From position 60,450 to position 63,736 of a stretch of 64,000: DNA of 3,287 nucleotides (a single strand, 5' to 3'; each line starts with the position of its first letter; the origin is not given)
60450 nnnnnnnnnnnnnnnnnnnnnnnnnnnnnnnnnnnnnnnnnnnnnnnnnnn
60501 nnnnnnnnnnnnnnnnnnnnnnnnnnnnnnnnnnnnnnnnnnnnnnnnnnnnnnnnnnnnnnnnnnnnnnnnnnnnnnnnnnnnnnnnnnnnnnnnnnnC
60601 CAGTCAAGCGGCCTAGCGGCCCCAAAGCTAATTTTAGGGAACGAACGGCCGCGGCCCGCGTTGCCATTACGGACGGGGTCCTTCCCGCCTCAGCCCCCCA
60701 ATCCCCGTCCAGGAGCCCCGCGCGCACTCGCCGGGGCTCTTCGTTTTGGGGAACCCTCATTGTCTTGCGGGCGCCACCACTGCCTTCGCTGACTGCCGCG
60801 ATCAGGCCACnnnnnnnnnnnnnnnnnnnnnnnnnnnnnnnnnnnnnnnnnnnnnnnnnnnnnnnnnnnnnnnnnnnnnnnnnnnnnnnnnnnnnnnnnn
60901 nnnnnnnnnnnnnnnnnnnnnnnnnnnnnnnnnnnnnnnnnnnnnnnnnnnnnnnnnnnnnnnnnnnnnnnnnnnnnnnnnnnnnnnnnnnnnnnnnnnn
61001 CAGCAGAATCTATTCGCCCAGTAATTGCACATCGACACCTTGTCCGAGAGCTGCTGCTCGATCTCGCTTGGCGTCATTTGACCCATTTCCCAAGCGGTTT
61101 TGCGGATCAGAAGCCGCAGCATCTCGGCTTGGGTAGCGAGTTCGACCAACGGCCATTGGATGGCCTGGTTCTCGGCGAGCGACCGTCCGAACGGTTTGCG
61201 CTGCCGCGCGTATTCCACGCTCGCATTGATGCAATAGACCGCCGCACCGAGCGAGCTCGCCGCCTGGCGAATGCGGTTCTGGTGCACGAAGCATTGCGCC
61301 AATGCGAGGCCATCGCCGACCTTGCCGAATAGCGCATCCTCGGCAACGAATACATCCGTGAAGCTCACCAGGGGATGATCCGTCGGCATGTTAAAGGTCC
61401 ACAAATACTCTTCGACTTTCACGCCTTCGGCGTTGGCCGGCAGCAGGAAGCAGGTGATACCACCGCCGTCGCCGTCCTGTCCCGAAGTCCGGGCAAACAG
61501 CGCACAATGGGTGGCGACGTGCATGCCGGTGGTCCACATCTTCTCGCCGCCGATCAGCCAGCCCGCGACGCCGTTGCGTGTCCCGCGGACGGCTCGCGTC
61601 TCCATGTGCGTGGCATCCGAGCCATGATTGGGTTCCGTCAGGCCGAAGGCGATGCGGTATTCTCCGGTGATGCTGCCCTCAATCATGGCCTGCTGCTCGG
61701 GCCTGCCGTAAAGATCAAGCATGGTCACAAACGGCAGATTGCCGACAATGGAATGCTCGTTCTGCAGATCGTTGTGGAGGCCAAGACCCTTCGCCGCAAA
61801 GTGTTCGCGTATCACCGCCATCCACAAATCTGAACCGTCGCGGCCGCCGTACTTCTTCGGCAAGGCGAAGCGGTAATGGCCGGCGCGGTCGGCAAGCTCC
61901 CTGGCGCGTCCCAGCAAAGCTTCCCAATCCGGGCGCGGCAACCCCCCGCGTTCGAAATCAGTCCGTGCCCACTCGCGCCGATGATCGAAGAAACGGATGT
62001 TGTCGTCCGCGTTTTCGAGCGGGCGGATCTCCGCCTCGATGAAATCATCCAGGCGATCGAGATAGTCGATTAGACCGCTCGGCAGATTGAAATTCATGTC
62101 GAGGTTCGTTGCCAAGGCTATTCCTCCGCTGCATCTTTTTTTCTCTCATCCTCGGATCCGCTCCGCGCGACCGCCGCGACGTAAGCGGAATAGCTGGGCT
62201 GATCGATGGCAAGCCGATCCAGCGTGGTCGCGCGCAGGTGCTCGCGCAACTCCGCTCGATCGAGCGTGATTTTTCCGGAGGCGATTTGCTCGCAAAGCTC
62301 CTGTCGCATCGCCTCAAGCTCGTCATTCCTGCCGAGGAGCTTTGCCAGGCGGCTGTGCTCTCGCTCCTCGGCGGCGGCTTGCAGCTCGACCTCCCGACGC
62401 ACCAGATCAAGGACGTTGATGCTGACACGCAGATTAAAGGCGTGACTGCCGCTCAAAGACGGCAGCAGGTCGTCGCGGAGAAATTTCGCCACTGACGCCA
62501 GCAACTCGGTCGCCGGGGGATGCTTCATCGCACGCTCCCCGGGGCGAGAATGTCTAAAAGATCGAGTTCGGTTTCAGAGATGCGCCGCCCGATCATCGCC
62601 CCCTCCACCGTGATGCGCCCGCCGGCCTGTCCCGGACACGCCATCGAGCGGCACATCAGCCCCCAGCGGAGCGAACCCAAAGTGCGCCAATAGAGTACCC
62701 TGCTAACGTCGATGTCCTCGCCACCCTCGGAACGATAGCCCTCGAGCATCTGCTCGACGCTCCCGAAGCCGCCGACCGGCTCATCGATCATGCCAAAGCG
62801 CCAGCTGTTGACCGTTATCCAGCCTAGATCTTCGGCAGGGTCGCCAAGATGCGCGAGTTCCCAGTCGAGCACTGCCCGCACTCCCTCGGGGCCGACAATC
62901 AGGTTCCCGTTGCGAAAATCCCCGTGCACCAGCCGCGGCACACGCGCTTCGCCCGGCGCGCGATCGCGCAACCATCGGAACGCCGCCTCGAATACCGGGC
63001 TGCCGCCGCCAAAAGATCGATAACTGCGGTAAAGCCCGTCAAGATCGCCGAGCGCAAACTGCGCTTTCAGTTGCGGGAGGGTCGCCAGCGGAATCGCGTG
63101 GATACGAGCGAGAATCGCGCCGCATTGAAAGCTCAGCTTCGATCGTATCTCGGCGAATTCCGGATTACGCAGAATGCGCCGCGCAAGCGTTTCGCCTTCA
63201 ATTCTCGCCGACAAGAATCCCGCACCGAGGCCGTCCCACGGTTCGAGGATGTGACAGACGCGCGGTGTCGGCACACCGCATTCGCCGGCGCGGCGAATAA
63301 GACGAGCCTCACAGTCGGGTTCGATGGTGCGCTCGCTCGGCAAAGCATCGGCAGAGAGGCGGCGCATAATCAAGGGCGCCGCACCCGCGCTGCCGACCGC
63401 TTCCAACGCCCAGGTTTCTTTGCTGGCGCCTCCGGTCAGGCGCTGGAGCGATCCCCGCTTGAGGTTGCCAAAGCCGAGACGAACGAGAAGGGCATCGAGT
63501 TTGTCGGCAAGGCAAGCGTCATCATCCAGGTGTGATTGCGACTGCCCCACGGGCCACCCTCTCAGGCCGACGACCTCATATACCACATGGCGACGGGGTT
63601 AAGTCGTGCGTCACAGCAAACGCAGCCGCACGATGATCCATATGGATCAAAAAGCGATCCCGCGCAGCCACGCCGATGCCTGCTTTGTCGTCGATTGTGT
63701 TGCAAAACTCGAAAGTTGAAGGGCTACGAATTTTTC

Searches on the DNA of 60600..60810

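Call 78: search_rna_families(source=window, start=60600, end=60810, threshold=evalue, max_evalue=1)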
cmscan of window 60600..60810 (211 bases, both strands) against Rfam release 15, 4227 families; matches with E-value up to 1: 1.
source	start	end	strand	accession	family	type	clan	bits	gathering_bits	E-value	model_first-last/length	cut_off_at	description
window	60661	60748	+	RF02353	BjrC68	Gene; sRNA;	-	17.3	39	0.026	1-82/82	no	Bradyrhizobiaceae sRNA BjrC68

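Call 79: search_rna_families(source=window, start=60630, end=60780, threshold=evalue, max_evalue=1, show_alignments=1)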
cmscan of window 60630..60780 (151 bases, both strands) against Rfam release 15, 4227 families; matches with E-value up to 1: 1.
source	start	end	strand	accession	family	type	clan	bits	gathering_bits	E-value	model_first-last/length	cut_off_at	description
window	60661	60748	+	RF02353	BjrC68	Gene; sRNA;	-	17.3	39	0.019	1-82/82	no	Bradyrhizobiaceae sRNA BjrC68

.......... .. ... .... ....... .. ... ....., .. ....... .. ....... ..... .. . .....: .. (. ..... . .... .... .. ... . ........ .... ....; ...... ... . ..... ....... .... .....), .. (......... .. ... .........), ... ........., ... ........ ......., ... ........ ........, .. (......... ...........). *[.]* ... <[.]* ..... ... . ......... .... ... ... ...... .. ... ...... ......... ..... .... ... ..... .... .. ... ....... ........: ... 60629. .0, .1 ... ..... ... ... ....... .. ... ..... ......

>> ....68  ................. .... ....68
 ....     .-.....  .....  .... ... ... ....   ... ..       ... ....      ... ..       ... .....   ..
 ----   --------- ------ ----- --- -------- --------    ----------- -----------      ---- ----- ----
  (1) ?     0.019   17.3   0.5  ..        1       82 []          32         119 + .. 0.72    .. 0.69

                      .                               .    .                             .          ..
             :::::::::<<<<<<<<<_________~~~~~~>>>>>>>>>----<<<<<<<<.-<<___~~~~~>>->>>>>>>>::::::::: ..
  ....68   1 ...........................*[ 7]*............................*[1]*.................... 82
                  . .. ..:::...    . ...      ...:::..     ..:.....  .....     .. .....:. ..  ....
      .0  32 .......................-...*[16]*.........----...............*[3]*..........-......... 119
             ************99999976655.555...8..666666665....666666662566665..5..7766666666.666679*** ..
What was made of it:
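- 60668..60750 (+): GsrN-like small RNA, copy 2. It has the same architecture as copy 1, with loop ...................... Weak full-length match to Rfam BjrC68, 17.3 bits against a cut-off of 39 (calls 78, 79).
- On Rfam RF02353 BjrC68: Copy 2 scores 17.3 bits over the full model (calls 78, 79).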

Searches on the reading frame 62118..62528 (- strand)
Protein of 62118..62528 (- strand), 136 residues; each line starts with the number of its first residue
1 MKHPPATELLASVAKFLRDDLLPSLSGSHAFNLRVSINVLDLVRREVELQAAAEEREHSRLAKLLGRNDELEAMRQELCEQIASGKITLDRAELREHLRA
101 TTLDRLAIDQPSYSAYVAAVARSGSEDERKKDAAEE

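Call 8: search_protein_families(library=pfam, proteins=[window:62118-62528:-], max_evalue=0.01)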
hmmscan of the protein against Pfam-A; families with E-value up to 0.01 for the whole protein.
window:62118-62528:- (136 aa): 1 family
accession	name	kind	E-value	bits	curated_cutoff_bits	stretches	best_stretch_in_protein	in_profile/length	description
PF19802.4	DUF6285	-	2.1e-31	108.9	28.1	1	23-113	1-91/91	Domain of unknown function (DUF6285)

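Call 86: find_encoding_contigs(protein=window:62118-62528:-, flank=10000, max_places=2)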
Protein window:62118-62528:- (136 aa): 22 contigs read that carry it; 2 places shown.
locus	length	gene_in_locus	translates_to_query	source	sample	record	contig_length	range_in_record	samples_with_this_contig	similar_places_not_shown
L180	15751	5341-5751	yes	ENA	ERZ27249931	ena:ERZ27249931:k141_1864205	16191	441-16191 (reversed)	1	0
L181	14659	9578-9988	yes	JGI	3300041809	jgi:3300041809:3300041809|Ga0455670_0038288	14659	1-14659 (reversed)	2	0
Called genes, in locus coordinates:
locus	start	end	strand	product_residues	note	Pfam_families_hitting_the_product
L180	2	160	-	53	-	?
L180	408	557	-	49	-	-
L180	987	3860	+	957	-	PF07721:TPR_4 (faint), PF00486:Trans_reg_C, PF25872:HTH_77, PF13424:TPR_12 (faint)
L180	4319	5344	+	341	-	PF01636:APH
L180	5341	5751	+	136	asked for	PF19802:DUF6285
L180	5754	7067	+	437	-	PF02770:Acyl-CoA_dh_M, PF00441:Acyl-CoA_dh_1, PF08028:Acyl-CoA_dh_2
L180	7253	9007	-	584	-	PF00664:ABC_membrane, PF02463:SMC_N (weak), PF00005:ABC_tran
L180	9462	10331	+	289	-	PF00534:Glycos_transf_1, PF13692:Glyco_trans_1_4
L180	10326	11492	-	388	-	PF07690:MFS_1, PF12832:MFS_1_like, PF07690:MFS_1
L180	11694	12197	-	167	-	PF05239:PRC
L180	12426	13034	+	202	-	-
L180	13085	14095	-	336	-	PF22422:MGH1-like_GH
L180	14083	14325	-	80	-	-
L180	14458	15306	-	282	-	PF14742:GDE_N_bis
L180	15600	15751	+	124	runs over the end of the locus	PF07100:ASRT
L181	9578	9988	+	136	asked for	PF19802:DUF6285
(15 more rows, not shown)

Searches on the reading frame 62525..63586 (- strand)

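Call 8: search_protein_families(library=pfam, proteins=[window:62525-63586:-], max_evalue=0.01)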
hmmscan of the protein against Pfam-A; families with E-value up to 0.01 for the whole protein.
window:62525-63586:- (353 aa): 2 families
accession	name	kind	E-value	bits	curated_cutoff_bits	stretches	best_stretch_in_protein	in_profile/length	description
PF01636.29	APH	-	1.2e-27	97.6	23.2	1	47-271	2-222/239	Phosphotransferase enzyme family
PF07914.17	DUF1679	-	0.0063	15.9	24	1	218-259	269-315/414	Uncharacterized oxidoreductase dhs-27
